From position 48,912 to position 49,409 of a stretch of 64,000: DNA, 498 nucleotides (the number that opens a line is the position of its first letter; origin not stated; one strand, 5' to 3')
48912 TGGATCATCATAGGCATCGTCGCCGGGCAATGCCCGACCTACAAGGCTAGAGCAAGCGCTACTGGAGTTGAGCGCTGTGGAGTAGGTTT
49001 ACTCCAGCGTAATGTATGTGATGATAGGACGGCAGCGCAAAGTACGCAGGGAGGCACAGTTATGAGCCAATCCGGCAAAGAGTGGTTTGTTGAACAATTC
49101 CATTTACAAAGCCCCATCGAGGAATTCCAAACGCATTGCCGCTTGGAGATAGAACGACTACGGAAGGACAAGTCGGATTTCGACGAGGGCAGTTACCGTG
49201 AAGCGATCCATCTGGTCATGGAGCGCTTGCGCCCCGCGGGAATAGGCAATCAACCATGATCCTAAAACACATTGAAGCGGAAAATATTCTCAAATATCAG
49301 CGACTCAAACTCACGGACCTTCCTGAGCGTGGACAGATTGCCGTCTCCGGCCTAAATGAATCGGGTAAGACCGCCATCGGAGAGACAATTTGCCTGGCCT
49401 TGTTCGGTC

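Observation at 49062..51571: Two-gene module: a 65-aa protein coupled to a Rad50/SbcC-like ATPase whose coiled-coil apex is a transmembrane hairpin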

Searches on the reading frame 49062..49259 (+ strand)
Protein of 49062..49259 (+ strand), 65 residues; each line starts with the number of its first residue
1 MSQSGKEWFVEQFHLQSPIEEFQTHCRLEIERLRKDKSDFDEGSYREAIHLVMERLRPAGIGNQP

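Call 3: search_protein_families(library=pfam, proteins=[window:49062-49259:+], max_evalue=1)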
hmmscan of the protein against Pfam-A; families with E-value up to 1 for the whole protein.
window:49062-49259:+ (65 aa): 0 families

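Call 4: search_protein_families(library=ncbifam, proteins=[window:49062-49259:+], max_evalue=1)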
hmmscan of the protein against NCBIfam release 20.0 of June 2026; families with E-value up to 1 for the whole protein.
window:49062-49259:+ (65 aa): 0 families

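Call 5: search_protein_families(library=padloc, proteins=[window:49062-49259:+], max_evalue=1)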
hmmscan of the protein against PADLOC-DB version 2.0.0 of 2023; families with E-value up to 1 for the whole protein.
window:49062-49259:+ (65 aa): 0 families

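Call 18: find_homologous_proteins(query=window:49062-49256:+, max_evalue=0.01)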
Query window:49062-49256:+ (65 aa): 2 proteins with E <= 0.01 among 2 candidates.
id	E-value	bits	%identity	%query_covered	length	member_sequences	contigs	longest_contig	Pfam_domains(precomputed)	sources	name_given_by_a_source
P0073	6.7e-34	132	95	98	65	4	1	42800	-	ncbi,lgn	-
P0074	5.6e-33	129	95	98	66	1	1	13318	-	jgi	-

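Call 22: find_homologous_proteins(query=A2, max_evalue=0.001)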
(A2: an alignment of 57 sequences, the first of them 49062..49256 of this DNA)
Query A2 (57 sequences) (65 aa, profile of the alignment): 81 proteins with E <= 0.001 among 737 candidates.
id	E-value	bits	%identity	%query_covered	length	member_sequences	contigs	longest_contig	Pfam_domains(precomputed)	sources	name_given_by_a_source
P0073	2.3e-21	93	95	98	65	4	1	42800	-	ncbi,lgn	-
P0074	7.7e-20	88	95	98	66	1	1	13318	-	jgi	-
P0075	1.3e-19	87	38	69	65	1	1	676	-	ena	-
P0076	1.3e-19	87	42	77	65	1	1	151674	-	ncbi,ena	-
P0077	6.0e-19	85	42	77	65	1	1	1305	-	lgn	-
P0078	8.6e-19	85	35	75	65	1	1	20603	-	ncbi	-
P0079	9.2e-19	85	36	77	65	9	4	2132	-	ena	-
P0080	1.1e-18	84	36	69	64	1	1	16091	-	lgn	-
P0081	1.1e-18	84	38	77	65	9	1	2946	-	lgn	-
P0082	1.1e-18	84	37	75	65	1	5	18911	-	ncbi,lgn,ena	-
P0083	1.2e-18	84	41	75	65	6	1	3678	-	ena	-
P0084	1.7e-18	84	32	77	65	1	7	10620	-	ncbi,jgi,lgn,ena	jgi:hypothetical protein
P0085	2.2e-18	83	39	75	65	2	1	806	-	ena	-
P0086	2.3e-18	83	31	85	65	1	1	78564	-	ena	-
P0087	4.0e-18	82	40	77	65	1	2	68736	-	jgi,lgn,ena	-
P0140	1.8e-14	71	34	63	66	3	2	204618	-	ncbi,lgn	ncbi:MAG: hypothetical protein ACREVE_00780 [Gammaproteobacteria bacterium]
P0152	2.3e-7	48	-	-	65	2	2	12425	-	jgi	-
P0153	1.1e-4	39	-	-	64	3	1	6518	-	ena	-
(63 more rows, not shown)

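Call 23: search_protein_families(library=pfam, alignment_id=A2, max_evalue=1)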
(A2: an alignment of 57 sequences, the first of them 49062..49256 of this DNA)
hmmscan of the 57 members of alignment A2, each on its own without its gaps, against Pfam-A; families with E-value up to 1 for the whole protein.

A. member 1, window:49062-49256:+ (65 aa): 0 families

B. families by the number of members that match (of 57 scanned): 18 families
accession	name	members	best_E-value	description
PF07236.16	Phytoreo_S7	2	0.035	Phytoreovirus S7 protein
PF05085.17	DUF685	2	0.1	Protein of unknown function (DUF685)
PF24815.1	HMG_WDHD1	1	0.0079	WDHD1 HMG box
PF11014.13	DUF2852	1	0.043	Protein of unknown function (DUF2852)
PF20912.2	RPC3_helical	1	0.044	DNA-directed RNA polymerase III subunit RPC3, helical hairpin domain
PF19692.4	DUF6193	1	0.05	Family of unknown function (DUF6193)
PF24005.1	DUF7320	1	0.066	Domain of unknown function (DUF7320)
PF25757.1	TPR_DNAAF5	1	0.073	Dynein axonemal assembly factor 5-like, TPR repeats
PF04837.17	MbeB_N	1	0.075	MbeB-like, N-term conserved region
PF14863.12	Alkyl_sulf_dimr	1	0.076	Alkyl sulfatase dimerisation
PF23132.1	DUF7049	1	0.088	Domain of unknown function (DUF7049)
PF25157.1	Vps8_C_schizo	1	0.092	Schizosaccharomyces Vps8, C-terminal domain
PF25575.1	TPR_BSK1_C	1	0.094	Serine/threonine-protein kinase BSK1-like, TPR repeats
PF14063.11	DUF4254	1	0.15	Protein of unknown function (DUF4254)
PF22805.1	M_smaller_dom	1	0.16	Protein M, smaller domain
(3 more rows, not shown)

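Call 43: predict_structure(alignment_id=A4)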
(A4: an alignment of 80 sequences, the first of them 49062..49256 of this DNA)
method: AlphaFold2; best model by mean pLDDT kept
length: 65 residues; sequences in the alignment: 80
mean_pLDDT: 77.9   pTM: 0.55
mean pLDDT of the five models: 77.9, 74.6, 74.5, 74.4, 72.7
residues with pLDDT >= 90: 31; 70-90: 11; 50-70: 19; < 50: 4
segments of 3 or more residues with pLDDT < 50: none
pLDDT, mean of each block of 10 residues (from residue 1): 51 70 94 90 95 82 49
secondary structure, 60 per line:
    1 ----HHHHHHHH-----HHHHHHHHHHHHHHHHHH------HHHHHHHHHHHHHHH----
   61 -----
elements in order: H5-12 H18-35 H42-56

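Call 52: fold_search(model_id=the predicted structure, library=pdb)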
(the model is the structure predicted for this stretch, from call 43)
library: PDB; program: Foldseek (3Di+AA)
matches with E <= 10: 21; with E <= 0.001: 0
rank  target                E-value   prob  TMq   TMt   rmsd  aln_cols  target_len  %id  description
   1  5o5j_O                5.6e+00  0.06  0.34  0.28   9.6        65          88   20  Structure of the 30S small ribosomal subunit from Mycobacterium smegmatis (released 2017-07-12)
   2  3e68_A                6.1e+00  0.06  0.34  0.08   8.4        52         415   17  Structure of murine INOS oxygenase domain with inhibitor AR-C130232 (released 2008-10-07)
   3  8qma_E                6.5e+00  0.08  0.29  0.05   4.9        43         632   16  Structure of the plastid-encoded RNA polymerase complex (PEP) from Sinapis alba (released 2024-03-06)
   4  6bbm_B                7.0e+00  0.08  0.45  0.11   4.6        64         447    6  Mechanisms of Opening and Closing of the Bacterial Replicative Helicase: The DnaB Helicase and Lambda P Helicase Loade (released 2019-03-06)
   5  8yhx_G                7.0e+00  0.03  0.26  0.05  10.7        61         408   11  Cryo-EM structure of the trimeric HerA (released 2024-11-06)
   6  3dwj_A                7.5e+00  0.08  0.39  0.09   7.8        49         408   14  Heme-proximal W188H mutant of inducible nitric oxide synthase (released 2008-09-30)
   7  1dk1_A                7.5e+00  0.06  0.36  0.29   6.8        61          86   20  DETAILED VIEW OF A KEY ELEMENT OF THE RIBOSOME ASSEMBLY: CRYSTAL STRUCTURE OF THE S15-RRNA COMPLEX (released 2000-04-02)
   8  5zeb_o                7.5e+00  0.06  0.34  0.28   9.7        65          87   20  M. Smegmatis P/P state 70S ribosome structure (released 2018-09-26)
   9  9i5v_f                7.5e+00  0.05  0.33  0.27   9.4        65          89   20  70S P. gingivalis ribosome erm-delta-porN strain (released 2025-08-20)
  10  9gvh_B                7.5e+00  0.04  0.30  0.28  12.1        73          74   12  Crystal structure of Chitin Binding Protein from Iberis umbellata L. (released 2024-12-11)
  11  3o6x_A                8.1e+00  0.04  0.33  0.06   5.4        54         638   17  Crystal Structure of the type III Glutamine Synthetase from Bacteroides fragilis (released 2011-03-09)
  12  4aqf_C                8.7e+00  0.10  0.38  0.07   2.5        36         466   19  X-ray crystallographic structure of Crimean-congo haemorrhagic fever virus nucleoprotein (released 2012-09-26)
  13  8k6p_A                8.7e+00  0.06  0.34  0.47   9.2        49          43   12  Crystal structure of SHARPIN LTM motif (released 2024-07-03)
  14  7nhn_p                8.7e+00  0.05  0.34  0.28  10.0        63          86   22  VgaL, an antibiotic resistance ABCF, in complex with 70S ribosome from Listeria monocytogenes (released 2021-05-05)
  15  9v1j_so               8.7e+00  0.05  0.32  0.17   6.6        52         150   15  Cryo- EM structure of small subunit (body) of 75S ribosome with P- tRNA from Entamoeba histolytica (released 2025-10-08)
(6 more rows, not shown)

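Call 61: search_solved_structures(query=A2, max_evalue=10)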
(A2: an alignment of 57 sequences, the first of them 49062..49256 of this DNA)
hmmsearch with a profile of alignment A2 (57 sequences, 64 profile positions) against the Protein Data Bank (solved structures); distinct sequences matched with E-value up to 10: 13.
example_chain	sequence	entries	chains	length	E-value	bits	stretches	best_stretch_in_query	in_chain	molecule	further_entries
4y60_C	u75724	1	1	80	0.055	16.3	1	12-39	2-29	Transcription factor SOX-18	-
6h57_A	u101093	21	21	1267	0.098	15.5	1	3-38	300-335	Probable ATP-dependent RNA helicase DHR1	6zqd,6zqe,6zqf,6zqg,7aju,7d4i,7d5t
8f2u_N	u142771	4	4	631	0.12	15.3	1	14-35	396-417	Coiled-coil domain-containing protein 93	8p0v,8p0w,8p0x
3f27_D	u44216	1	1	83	0.12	15.2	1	13-39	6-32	Transcription factor SOX-17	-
6l6y_D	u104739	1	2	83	0.16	14.8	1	13-39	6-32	Transcription factor SOX-17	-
2mtp_C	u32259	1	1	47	0.2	14.5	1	22-48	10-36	Integrin beta-3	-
1m8o_B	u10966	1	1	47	0.21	14.5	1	22-48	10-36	platelet integrin beta3 subunit: cytoplasmic domain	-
4a3n_A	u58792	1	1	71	0.24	14.2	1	14-39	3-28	TRANSCRIPTION FACTOR SOX-17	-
2yul_A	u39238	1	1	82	0.3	13.9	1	14-39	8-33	Transcription factor SOX-17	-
1s4x_A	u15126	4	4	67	0.44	13.4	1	23-48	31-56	Integrin beta-3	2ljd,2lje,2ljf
2kv9_B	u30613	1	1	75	0.58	13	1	23-48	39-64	Integrin beta-3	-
2knc_B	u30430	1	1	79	0.67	12.8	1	23-48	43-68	Integrin beta-3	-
5cwo_A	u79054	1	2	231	0.97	12.3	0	36-61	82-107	Designed helical repeat protein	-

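Call 62: search_protein_representatives(alignment_id=A4)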
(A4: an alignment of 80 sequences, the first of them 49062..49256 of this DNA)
Query: 80 sequences, 65 profile positions. Proteins with E-value up to 0.001 (for the whole library): 299; up to 1e-10: 60; up to 1e-30: 0. The best 150 are listed.
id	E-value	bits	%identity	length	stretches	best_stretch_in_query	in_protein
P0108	3.9e-28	113.1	-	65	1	1-64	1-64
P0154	1.3e-19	85.8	-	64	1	1-60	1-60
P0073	2.6e-19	84.8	-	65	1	1-63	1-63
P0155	8.3e-19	83.2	-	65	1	1-64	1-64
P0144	1.2e-18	82.8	-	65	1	1-63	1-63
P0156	1.8e-17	79.0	-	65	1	1-62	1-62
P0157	3.6e-17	78.0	-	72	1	1-63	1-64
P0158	6.9e-17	77.1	-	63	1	1-59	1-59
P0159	4.8e-16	74.4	-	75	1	1-59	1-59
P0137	8.5e-16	73.6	-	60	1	6-63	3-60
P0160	2.2e-15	72.3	-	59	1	9-63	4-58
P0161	2.4e-15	72.2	-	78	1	1-59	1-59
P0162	3.9e-15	71.5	-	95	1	7-60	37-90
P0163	1.2e-14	69.9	-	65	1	1-60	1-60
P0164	2.2e-14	69.1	-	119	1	1-60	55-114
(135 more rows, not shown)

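Call 63: find_encoding_contigs(protein=P0153, flank=5000, max_places=2)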
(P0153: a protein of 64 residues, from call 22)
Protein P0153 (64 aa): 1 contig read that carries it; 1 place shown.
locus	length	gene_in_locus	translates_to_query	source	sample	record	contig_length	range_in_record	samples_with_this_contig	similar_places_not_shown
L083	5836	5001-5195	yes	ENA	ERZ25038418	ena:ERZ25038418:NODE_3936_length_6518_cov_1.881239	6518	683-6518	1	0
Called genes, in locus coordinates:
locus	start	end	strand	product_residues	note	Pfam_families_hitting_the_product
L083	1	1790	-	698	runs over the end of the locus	PF22745:Nlig-Ia, PF01653:DNA_ligase_aden, PF03120:OB_DNA_ligase, PF03119:DNA_ligase_ZBD, PF14520:HHH_5 (weak), PF12826:HHH_2, PF00533:BRCT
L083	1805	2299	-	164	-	PF04892:VanZ-LLP1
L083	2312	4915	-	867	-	-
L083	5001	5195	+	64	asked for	-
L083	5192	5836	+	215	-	?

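Call 64: find_encoding_contigs(protein=P0140, flank=5000, max_places=2)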
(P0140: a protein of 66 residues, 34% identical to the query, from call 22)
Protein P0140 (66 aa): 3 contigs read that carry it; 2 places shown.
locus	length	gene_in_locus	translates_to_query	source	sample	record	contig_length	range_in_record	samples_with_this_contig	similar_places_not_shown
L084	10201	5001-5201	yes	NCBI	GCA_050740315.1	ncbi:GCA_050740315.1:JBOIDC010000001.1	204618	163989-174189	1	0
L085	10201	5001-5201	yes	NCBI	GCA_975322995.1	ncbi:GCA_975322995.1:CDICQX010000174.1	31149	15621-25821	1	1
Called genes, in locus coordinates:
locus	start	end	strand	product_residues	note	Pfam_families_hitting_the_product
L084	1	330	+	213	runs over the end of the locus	PF00072:Response_reg, PF08281:Sigma70_r4_2 (weak), PF00196:GerE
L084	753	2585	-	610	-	PF07167:PhaC_N, PF00561:Abhydrolase_1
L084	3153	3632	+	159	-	PF00989:PAS (faint), PF08448:PAS_4, PF13426:PAS_9 (weak)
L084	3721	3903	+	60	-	-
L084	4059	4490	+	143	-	PF08448:PAS_4, PF13426:PAS_9 (weak), PF00989:PAS (weak)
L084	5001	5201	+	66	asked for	-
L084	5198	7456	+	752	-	PF02463:SMC_N, PF13476:AAA_23, PF13304:AAA_21 (faint)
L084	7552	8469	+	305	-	PF13489:Methyltransf_23 (weak), PF08241:Methyltransf_11, PF13649:Methyltransf_25 (weak)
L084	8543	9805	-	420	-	PF00365:PFK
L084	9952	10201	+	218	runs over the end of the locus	PF00406:ADK, PF13207:AAA_17, PF05191:ADK_lid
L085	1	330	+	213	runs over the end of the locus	PF00072:Response_reg, PF08281:Sigma70_r4_2 (weak), PF00196:GerE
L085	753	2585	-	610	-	PF07167:PhaC_N, PF00561:Abhydrolase_1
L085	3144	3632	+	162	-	PF00989:PAS (faint), PF08448:PAS_4, PF13426:PAS_9 (weak)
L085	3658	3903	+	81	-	-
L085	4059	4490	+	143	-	PF08448:PAS_4, PF13426:PAS_9 (weak), PF00989:PAS (weak)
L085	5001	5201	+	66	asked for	-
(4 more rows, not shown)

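Call 65: find_encoding_contigs(protein=P0152, flank=5000, max_places=2)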
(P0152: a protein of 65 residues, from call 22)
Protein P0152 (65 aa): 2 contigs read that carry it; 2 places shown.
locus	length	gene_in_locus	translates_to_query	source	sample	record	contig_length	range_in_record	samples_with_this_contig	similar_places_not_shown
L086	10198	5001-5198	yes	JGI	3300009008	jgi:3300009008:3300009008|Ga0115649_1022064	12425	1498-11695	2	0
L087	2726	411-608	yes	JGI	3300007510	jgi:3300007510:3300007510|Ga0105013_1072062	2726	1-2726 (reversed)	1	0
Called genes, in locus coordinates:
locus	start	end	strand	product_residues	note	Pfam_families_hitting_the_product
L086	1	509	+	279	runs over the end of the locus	PF01297:ZnuA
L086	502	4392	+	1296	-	PF00176:SNF2-rel_dom, PF00271:Helicase_C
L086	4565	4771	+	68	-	-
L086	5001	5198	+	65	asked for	-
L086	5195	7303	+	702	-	PF13476:AAA_23, PF13514:AAA_27 (weak)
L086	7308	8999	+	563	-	-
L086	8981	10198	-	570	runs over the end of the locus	PF20154:LNT_N, PF00795:CN_hydrolase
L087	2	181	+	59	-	?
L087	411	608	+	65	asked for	-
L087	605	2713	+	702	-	PF13476:AAA_23, PF13514:AAA_27 (weak)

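Call 71: search_protein_families(library=pfam, proteins=[L086:5195-7300:+, L084:5198-7453:+, L086:7308-8996:+], max_evalue=0.01)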
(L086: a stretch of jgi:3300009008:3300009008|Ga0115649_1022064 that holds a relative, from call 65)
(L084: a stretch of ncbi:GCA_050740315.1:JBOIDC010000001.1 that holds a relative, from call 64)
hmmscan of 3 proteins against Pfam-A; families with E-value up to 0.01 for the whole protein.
L086:5195-7300:+ (702 aa): 4 families
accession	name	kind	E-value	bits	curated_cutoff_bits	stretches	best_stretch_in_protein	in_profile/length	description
PF13476.12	AAA_23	-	3.4e-10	41.4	27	1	14-101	12-87/201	AAA domain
PF13514.12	AAA_27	-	7.5e-06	26.1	22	1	23-93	24-89/206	AAA domain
PF00005.33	ABC_tran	-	0.0078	17.3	25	0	22-46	8-32/137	ABC transporter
PF02463.25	SMC_N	-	0.0092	15.9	40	0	23-671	22-193/220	RecF/RecN/SMC N terminal domain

L084:5198-7453:+ (752 aa): 4 families
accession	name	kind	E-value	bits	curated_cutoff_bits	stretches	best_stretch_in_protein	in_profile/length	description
PF13476.12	AAA_23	-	3.9e-11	44.4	27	1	6-101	2-103/201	AAA domain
PF02463.25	SMC_N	-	5.8e-10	39.4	40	1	3-726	2-197/220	RecF/RecN/SMC N terminal domain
PF13304.12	AAA_21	-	0.00034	21.2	27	0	519-700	105-272/304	AAA domain, putative AbiEii toxin, Type IV TA system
PF13558.12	SbcC_Walker_B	-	0.00074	20.2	27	1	649-711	22-88/90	SbcC/RAD50-like, Walker B motif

L086:7308-8996:+ (563 aa): 0 families
